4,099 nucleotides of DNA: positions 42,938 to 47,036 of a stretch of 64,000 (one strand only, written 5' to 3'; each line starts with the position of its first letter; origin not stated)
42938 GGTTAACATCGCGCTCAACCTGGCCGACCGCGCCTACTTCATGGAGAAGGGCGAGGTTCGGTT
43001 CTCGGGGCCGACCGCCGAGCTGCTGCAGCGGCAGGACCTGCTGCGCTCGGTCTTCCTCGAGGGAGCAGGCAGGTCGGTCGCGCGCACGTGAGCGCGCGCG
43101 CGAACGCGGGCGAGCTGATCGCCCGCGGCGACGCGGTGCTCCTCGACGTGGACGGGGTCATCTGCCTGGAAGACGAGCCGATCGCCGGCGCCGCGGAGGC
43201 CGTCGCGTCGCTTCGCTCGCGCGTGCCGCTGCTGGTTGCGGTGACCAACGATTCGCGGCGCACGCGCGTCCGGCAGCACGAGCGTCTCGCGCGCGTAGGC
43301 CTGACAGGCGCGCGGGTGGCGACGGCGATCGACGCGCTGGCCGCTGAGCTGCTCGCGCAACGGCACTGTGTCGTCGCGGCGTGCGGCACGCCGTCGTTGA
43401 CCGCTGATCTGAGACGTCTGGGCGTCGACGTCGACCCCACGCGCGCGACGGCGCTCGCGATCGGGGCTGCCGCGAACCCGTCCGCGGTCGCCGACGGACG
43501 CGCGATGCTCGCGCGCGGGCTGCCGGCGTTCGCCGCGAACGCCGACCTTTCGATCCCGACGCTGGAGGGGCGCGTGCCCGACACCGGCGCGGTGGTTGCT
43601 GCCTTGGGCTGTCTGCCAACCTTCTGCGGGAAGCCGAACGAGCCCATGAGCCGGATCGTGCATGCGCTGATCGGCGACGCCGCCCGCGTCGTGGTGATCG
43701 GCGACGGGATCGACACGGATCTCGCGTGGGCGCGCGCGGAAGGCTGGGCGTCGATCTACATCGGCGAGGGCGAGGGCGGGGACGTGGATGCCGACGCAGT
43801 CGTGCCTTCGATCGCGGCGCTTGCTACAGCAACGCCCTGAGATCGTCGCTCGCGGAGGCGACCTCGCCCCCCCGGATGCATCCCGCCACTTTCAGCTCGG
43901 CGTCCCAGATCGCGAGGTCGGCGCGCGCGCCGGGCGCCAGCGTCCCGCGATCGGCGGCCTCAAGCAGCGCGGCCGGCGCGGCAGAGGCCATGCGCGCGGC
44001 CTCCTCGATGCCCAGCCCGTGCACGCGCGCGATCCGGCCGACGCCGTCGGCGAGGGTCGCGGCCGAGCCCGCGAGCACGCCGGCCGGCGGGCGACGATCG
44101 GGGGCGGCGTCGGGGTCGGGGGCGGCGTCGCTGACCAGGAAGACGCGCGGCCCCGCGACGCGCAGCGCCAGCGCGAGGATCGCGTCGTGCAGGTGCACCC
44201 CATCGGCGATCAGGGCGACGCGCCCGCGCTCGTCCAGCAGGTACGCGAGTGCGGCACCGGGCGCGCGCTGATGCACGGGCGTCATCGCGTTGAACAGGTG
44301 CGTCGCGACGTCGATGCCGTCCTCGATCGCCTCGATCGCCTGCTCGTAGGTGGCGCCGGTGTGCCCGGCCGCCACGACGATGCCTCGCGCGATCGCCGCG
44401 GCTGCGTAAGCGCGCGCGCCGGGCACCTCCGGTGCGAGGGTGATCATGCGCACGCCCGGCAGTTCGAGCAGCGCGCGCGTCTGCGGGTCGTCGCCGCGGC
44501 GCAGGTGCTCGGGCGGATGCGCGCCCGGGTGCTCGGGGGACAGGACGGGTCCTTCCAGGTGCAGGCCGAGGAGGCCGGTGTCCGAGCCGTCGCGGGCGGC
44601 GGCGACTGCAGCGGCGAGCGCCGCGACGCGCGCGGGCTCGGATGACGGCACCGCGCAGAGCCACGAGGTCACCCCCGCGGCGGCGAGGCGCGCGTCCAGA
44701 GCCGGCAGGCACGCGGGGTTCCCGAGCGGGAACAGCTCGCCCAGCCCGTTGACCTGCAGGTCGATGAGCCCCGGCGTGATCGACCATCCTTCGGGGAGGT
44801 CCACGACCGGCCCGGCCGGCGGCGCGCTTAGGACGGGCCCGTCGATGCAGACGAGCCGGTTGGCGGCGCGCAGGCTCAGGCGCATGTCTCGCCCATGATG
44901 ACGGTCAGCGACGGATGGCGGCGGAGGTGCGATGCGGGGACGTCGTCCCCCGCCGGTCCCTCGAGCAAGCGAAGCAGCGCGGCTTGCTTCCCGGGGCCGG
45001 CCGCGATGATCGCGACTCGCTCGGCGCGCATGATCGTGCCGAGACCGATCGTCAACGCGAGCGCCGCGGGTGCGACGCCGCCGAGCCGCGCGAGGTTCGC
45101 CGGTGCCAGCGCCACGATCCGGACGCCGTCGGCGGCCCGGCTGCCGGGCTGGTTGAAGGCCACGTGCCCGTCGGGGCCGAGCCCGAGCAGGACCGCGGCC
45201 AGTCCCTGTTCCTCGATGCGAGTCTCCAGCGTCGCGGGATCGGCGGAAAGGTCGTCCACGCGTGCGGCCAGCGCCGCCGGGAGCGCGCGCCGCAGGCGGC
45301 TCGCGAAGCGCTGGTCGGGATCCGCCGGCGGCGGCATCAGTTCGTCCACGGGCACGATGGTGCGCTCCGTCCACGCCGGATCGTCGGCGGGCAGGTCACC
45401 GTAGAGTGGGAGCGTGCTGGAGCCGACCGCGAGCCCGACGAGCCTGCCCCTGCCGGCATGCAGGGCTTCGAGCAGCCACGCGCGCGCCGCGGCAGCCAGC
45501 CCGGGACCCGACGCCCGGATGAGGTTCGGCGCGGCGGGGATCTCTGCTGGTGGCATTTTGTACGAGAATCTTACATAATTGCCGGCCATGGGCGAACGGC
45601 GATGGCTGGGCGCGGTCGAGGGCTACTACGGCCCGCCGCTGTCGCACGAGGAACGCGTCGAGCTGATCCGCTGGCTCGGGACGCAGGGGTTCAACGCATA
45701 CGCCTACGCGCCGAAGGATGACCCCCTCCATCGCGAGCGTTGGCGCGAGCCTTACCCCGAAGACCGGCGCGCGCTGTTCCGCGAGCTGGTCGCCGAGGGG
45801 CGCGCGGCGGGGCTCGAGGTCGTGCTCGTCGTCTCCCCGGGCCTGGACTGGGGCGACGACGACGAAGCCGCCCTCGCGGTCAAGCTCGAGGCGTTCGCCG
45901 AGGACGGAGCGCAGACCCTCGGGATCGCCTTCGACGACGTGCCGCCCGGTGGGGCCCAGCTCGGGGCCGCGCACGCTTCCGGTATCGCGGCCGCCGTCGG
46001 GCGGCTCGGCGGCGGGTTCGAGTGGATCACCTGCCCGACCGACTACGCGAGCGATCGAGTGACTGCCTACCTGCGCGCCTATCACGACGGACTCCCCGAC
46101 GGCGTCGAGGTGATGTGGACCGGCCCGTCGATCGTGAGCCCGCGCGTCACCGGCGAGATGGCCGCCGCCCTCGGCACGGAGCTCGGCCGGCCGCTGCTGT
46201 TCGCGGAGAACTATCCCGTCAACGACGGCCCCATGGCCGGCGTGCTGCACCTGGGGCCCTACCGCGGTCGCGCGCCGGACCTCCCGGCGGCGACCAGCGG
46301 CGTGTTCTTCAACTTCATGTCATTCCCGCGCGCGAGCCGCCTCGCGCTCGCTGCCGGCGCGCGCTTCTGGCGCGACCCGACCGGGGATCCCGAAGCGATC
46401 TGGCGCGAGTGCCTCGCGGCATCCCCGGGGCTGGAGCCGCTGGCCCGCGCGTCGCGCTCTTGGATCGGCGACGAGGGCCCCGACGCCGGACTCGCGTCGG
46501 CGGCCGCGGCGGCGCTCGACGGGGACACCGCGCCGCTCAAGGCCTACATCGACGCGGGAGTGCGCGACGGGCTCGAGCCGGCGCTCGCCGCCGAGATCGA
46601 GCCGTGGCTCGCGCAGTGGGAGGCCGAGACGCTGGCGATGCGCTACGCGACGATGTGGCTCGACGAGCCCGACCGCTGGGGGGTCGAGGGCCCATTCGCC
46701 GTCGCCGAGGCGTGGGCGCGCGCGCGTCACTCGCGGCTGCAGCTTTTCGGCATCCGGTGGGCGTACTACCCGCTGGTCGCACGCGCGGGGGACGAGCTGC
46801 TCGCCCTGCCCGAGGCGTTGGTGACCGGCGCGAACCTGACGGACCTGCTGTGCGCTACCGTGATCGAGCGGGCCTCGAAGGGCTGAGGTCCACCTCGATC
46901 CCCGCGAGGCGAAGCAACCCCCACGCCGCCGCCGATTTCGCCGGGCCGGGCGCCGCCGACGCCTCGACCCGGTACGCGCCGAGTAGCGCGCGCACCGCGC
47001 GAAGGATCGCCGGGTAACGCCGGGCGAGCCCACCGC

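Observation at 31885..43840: Co-directional 12 kb cluster: split Liv-type ABC importer interleaved with DegT aminotransferase, Gfo/Idh/MocA oxidoreductase, metallophosphoesterase-propeller fusion and HAD phosphatase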

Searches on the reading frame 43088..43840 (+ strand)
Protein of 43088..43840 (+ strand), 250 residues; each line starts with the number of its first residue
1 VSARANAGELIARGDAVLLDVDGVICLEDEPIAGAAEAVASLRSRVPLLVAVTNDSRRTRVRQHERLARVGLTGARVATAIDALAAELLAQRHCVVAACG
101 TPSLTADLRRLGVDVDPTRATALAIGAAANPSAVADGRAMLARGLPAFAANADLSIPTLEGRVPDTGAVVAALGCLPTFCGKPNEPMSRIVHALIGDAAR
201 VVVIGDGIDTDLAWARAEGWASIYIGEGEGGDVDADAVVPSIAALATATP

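Call 4: search_protein_families(library=pfam, proteins=[window:43088-43840:+], max_evalue=0.01)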
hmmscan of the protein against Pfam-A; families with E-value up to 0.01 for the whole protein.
window:43088-43840:+ (250 aa): 3 families
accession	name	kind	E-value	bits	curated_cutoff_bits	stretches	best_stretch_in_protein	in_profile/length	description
PF13344.12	Hydrolase_6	-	1.2e-12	48.2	27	1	17-113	1-100/101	Haloacid dehalogenase-like hydrolase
PF13242.12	Hydrolase_like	-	3.8e-09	36.8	22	1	180-236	2-59/75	HAD-hyrolase-like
PF00702.32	Hydrolase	-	1.4e-06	29.3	26.4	1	12-61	78-129/191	haloacid dehalogenase-like hydrolase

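Call 5: search_protein_families(library=ncbifam, proteins=[window:43088-43840:+], max_evalue=0.01)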
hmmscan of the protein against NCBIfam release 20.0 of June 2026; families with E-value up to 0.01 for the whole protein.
window:43088-43840:+ (250 aa): 10 families
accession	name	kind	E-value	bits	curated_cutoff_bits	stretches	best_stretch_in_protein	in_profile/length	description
TIGR01460.1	HAD-SF-IIA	subfamily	9.4e-21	74.7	100.15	1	17-226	1-244/246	HAD-IIA family hydrolase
NF053752.1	TK1734_fam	exception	5.6e-18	65.1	475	2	148-228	148-231/260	2-phosphoglycolate phosphatase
TIGR01452.1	PGP_euk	subfamily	1.3e-15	57.6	201.95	2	15-113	3-105/279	phosphoglycolate/pyridoxal phosphate family phosphatase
TIGR01457.1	HAD-SF-IIA-hyp2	hypoth_equivalog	2.2e-12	47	247.65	1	17-218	4-215/249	TIGR01457 family HAD-type hydrolase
TIGR01459.1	HAD-SF-IIA-hyp4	hypoth_equivalog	3.3e-10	39.8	103.75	2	141-226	151-241/242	TIGR01459 family HAD-type hydrolase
NF007762.0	PRK10444.1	equivalog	1e-07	31.8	368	1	16-228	5-223/250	HAD-IIA family hydrolase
TIGR01458.1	HAD-SF-IIA-hyp3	hypoth_equivalog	5.7e-06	25.8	175.95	1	16-73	3-64/257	TIGR01458 family HAD-type hydrolase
TIGR01662.1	HAD-SF-IIIA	subfamily_domain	9.7e-05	22.5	44.6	0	175-223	83-136/141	HAD-IIIA family hydrolase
TIGR01456.1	CECR5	hypoth_equivalog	0.00016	20.7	139.25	1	16-57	2-47/321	TIGR01456 family HAD-type hydrolase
TIGR01656.1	Histidinol-ppas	subfamily_domain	0.0047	16.8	84.15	0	180-222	100-142/149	histidinol-phosphate phosphatase domain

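Call 88: search_solved_structures(query=window:43088-43840:+, max_evalue=0.001)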
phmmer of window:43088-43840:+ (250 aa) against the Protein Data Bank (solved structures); distinct sequences matched with E-value up to 0.001: 29.
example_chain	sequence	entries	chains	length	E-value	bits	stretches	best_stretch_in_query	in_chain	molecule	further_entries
3qgm_A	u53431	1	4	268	1.3e-16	64.2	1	17-226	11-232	p-nitrophenyl phosphatase (Pho2)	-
4jdp_A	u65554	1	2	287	1.7e-16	63.9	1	17-226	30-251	p-nitrophenyl phosphatase (Pho2)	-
1zjj_A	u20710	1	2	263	1.2e-15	61.1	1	16-229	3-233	hypothetical protein PH1952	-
4i9f_A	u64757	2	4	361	1.7e-13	54.1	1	13-234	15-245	Glycerol 3-phosphate phosphatase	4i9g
1vjr_A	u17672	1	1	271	2e-13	53.9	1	15-234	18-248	4-nitrophenylphosphatase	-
1pw5_A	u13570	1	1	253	2e-13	53.8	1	15-234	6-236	nagD protein, putative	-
3pdw_A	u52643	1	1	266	1.1e-11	48.2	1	17-219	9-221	Uncharacterized hydrolase yutF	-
1yv9_A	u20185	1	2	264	5.1e-10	42.7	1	17-227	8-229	hydrolase, haloacid dehalogenase family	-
4bkm_A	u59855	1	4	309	7.1e-10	42.2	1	9-114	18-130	PYRIDOXAL PHOSPHATE PHOSPHATASE, PHOSPHOGLYCOLATE PHOSPHATASE, PYRIDOXAL PHOSPHATE PHOSPHA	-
4o8c_A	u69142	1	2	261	6.4e-09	39.1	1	15-219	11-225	Thermostable NPPase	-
4kn8_A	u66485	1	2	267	7e-09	39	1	15-219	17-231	Thermostable NPPase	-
4ig4_A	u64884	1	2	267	1.2e-08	38.3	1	15-219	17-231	Thermostable NPPase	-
4ift_A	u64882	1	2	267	1.3e-08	38.1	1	15-219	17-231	Thermostable NPPase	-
8qfw_A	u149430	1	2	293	1.3e-08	38.1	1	9-225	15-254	Chronophin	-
4bx2_A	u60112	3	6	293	1.6e-08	37.8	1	9-225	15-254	PYRIDOXAL PHOSPHATE PHOSPHATASE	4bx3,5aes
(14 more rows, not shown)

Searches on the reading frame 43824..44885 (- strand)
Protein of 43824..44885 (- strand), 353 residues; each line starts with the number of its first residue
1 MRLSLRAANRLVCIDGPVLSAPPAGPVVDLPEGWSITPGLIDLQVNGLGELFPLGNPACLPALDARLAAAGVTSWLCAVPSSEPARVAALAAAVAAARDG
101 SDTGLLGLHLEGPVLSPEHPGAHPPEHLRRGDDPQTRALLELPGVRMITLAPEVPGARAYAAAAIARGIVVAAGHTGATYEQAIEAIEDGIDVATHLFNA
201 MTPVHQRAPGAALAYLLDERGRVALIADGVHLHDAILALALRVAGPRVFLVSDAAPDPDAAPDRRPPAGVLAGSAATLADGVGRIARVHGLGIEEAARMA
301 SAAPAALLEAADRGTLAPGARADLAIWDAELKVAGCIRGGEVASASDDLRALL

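Call 23: search_protein_families(library=pfam, proteins=[window:43824-44885:-], max_evalue=0.001)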
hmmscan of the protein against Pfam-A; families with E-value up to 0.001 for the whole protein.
window:43824-44885:- (353 aa): 2 families
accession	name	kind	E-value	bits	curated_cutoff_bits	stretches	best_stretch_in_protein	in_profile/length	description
PF01979.26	Amidohydro_1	-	3.6e-14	53.2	25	1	36-329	2-320/345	Amidohydrolase family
PF07969.17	Amidohydro_3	-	5.1e-07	30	29.7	1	289-330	405-447/472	Amidohydrolase family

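Call 50: search_protein_families(library=ncbifam, proteins=[window:43824-44885:-], max_evalue=0.00001)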
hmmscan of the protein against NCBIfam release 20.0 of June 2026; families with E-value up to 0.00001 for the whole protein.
window:43824-44885:- (353 aa): 8 families
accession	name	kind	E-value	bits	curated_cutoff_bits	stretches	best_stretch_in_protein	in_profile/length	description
TIGR00221.1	nagA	equivalog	1.1e-50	172.7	225.65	2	33-255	51-278/380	N-acetylglucosamine-6-phosphate deacetylase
NF008371.0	PRK11170.1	equivalog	2.7e-45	154.9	483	2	32-255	47-275/382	N-acetylglucosamine-6-phosphate deacetylase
TIGR02318.1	phosphono_phnM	equivalog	1.2e-08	34.4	390.55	0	285-330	313-359/376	phosphonate metabolism protein PhnM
NF011987.0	PRK15446.2-3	subfamily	3.6e-08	32.6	253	1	289-348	325-388/395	alpha-D-ribose 1-methylphosphonate 5-triphosphate diphosphatase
NF011983.0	PRK15446.1-4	equivalog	3e-07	29.7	486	0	287-325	319-357/379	alpha-D-ribose 1-methylphosphonate 5-triphosphate diphosphatase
NF011984.0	PRK15446.1-5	equivalog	3.1e-07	29.5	260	0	278-325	310-357/379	alpha-D-ribose 1-methylphosphonate 5-triphosphate diphosphatase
NF006689.0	PRK09237.1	equivalog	1.4e-06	27.1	371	0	290-330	298-338/383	amidohydrolase/deacetylase family metallohydrolase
NF011989.0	PRK15446.2-5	equivalog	2.1e-06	26.8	565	0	275-326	306-357/385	alpha-D-ribose 1-methylphosphonate 5-triphosphate diphosphatase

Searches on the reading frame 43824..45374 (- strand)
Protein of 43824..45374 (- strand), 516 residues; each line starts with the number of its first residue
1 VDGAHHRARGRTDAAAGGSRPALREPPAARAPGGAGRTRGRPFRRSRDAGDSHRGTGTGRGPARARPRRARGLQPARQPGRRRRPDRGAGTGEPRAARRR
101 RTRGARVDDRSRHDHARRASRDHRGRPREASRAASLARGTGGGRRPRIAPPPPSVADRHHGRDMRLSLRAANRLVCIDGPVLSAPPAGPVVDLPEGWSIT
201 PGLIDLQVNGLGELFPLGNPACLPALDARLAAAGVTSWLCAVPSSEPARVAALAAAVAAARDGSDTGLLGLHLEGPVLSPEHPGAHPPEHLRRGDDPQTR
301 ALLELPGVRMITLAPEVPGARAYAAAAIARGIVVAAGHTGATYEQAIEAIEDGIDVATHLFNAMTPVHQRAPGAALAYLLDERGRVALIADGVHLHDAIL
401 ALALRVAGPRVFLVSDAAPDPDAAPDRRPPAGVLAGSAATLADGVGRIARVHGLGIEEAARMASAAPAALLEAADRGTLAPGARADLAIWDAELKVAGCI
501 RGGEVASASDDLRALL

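Call 7: search_protein_families(library=pfam, proteins=[window:43824-45374:-], max_evalue=0.001)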
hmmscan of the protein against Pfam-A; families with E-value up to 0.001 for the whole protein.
window:43824-45374:- (516 aa): 2 families
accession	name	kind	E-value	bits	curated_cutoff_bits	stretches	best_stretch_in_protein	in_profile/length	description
PF01979.26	Amidohydro_1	-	1.7e-13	51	25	1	199-492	2-320/345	Amidohydrolase family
PF07969.17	Amidohydro_3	-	1.1e-06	28.9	29.7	1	452-493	405-447/472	Amidohydrolase family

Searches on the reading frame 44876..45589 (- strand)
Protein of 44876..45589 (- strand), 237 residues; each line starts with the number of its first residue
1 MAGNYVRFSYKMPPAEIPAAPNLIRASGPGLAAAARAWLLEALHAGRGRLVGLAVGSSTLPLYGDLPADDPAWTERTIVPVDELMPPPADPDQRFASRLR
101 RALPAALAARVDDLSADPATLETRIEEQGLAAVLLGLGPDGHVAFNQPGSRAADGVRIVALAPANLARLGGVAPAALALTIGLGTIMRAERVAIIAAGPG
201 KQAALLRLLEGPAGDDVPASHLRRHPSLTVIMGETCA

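Call 7: search_protein_families(library=pfam, proteins=[window:44876-45589:-], max_evalue=0.001)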
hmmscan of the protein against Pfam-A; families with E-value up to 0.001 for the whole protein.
window:44876-45589:- (237 aa): 1 family
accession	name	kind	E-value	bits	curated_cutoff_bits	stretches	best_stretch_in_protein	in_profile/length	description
PF01182.26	Glucosamine_iso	-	1.1e-13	52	27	1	39-224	18-218/225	Glucosamine-6-phosphate isomerases/6-phosphogluconolactonase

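Call 50: search_protein_families(library=ncbifam, proteins=[window:44876-45589:-], max_evalue=0.00001)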
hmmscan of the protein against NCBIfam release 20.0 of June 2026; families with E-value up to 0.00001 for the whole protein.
window:44876-45589:- (237 aa): 8 families
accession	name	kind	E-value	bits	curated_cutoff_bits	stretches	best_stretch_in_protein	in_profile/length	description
NF001684.0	PRK00443.1-4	subfamily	4.5e-21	75.6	326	1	39-237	20-238/260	glucosamine-6-phosphate deaminase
TIGR00502.1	nagB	equivalog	9.4e-20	71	236.9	1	111-235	111-242/259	glucosamine-6-phosphate deaminase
NF002557.0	PRK02122.1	subfamily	4.4e-17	61.4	384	1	113-236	142-271/653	glucosamine-6-phosphate deaminase-like protein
NF001682.0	PRK00443.1-1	equivalog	8.7e-16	58.1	528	1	39-232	20-226/262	glucosamine-6-phosphate deaminase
NF009022.0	PRK12358.1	equivalog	7.4e-15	55.1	247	1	125-236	113-233/239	glucosamine-6-phosphate deaminase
TIGR01198.1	pgl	equivalog_domain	4.8e-12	45.9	124.45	1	36-234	17-228/234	6-phosphogluconolactonase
NF007291.0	PRK09762.1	equivalog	7.3e-12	45.4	271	1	32-232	16-233/236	galactosamine-6-phosphate isomerase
NF001685.0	PRK00443.1-5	equivalog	1.8e-09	37.3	513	1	109-233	109-240/266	glucosamine-6-phosphate deaminase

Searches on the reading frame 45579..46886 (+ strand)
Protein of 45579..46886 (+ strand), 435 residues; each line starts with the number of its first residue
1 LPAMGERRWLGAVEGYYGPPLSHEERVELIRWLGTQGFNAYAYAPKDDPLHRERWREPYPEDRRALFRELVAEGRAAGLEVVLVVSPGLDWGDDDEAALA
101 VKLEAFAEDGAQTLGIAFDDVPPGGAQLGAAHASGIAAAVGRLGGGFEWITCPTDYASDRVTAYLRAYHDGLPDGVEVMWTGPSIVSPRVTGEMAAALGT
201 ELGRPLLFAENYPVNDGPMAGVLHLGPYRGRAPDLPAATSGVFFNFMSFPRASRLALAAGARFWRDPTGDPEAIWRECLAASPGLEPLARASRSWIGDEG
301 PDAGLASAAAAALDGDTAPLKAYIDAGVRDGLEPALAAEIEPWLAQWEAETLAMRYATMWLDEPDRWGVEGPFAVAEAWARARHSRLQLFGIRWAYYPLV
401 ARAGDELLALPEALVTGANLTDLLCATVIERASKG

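Call 7: search_protein_families(library=pfam, proteins=[window:45579-46886:+], max_evalue=0.001)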
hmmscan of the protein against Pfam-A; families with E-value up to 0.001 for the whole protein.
window:45579-46886:+ (435 aa): 1 family
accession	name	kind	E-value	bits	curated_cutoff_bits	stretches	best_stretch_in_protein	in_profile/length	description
PF07555.19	NAGidase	-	1.8e-65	221.6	25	1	11-280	2-279/295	beta-N-acetylglucosaminidase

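Call 50: search_protein_families(library=ncbifam, proteins=[window:45579-46886:+], max_evalue=0.00001)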
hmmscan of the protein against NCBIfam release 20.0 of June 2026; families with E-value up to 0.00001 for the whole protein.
window:45579-46886:+ (435 aa): 1 family
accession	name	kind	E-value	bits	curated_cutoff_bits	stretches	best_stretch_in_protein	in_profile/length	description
NF041654.1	GlcNAcase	equivalog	9.7e-38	130.1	1000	1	10-279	146-423/732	beta-N-acetylglucosaminidase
